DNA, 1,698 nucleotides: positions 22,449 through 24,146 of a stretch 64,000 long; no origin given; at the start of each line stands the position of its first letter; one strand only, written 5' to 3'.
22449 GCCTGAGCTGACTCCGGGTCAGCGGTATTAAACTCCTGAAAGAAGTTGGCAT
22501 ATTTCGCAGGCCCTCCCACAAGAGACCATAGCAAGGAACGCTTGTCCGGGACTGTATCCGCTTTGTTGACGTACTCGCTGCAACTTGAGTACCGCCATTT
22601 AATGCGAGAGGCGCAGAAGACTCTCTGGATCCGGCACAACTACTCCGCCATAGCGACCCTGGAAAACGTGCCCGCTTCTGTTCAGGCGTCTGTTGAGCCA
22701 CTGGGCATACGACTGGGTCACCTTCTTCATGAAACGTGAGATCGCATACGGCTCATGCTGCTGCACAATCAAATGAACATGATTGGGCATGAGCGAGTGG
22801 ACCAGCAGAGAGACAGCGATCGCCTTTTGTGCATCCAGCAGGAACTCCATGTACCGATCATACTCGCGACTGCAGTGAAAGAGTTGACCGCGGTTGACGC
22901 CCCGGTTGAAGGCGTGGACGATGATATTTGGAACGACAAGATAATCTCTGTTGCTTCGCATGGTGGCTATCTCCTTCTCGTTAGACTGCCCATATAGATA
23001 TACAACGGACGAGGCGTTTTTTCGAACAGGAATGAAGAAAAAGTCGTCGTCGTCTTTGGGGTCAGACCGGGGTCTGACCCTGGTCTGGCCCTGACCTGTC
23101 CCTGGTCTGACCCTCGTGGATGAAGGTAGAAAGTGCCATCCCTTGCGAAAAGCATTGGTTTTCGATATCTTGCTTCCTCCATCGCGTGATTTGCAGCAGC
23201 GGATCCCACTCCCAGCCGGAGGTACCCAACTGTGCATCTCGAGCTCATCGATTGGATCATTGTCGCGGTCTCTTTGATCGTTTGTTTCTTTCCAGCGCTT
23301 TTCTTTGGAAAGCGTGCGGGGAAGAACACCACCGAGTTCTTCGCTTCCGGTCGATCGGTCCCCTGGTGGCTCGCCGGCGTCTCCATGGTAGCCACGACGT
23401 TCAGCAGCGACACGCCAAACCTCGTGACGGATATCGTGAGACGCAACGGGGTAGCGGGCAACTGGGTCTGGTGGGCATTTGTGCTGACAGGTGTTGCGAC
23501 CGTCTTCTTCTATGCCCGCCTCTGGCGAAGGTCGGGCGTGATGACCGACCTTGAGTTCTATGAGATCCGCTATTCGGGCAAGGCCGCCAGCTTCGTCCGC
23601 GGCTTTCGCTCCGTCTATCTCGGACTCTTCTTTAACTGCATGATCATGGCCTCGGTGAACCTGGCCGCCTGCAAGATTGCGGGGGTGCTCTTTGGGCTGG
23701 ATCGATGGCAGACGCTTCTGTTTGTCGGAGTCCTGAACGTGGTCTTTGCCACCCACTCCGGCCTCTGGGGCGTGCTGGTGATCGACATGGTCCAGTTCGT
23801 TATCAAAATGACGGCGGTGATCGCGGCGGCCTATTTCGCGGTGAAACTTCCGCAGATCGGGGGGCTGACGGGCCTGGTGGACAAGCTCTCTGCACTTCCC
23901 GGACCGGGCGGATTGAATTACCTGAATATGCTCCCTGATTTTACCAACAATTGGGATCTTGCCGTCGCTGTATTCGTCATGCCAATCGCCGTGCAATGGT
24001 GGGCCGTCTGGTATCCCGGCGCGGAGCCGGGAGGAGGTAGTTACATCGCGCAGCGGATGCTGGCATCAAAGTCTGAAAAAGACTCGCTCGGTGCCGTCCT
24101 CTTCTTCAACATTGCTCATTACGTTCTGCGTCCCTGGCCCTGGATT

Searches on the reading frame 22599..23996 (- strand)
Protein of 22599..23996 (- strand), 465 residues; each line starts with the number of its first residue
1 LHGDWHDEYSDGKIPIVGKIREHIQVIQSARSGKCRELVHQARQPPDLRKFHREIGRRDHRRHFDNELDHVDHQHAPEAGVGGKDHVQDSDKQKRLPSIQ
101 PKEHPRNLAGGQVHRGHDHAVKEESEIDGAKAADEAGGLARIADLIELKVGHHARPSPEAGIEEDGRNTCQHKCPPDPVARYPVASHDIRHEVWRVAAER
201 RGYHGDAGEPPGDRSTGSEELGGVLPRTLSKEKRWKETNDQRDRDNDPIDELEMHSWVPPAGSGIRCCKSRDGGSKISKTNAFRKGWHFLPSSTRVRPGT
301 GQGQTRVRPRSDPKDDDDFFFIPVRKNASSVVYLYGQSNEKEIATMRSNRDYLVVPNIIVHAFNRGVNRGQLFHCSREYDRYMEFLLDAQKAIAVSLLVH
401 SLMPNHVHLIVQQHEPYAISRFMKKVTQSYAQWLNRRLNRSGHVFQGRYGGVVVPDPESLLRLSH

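Call 24: search_protein_families(library=pfam, proteins=[window:22599-23996:-], max_evalue=0.01)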
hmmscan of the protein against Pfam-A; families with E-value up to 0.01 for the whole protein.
window:22599-23996:- (465 aa): 1 family
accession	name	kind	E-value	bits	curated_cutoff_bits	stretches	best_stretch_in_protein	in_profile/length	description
PF01797.21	Y1_Tnp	-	8.2e-11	42.5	23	1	356-450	3-102/121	Transposase IS200 like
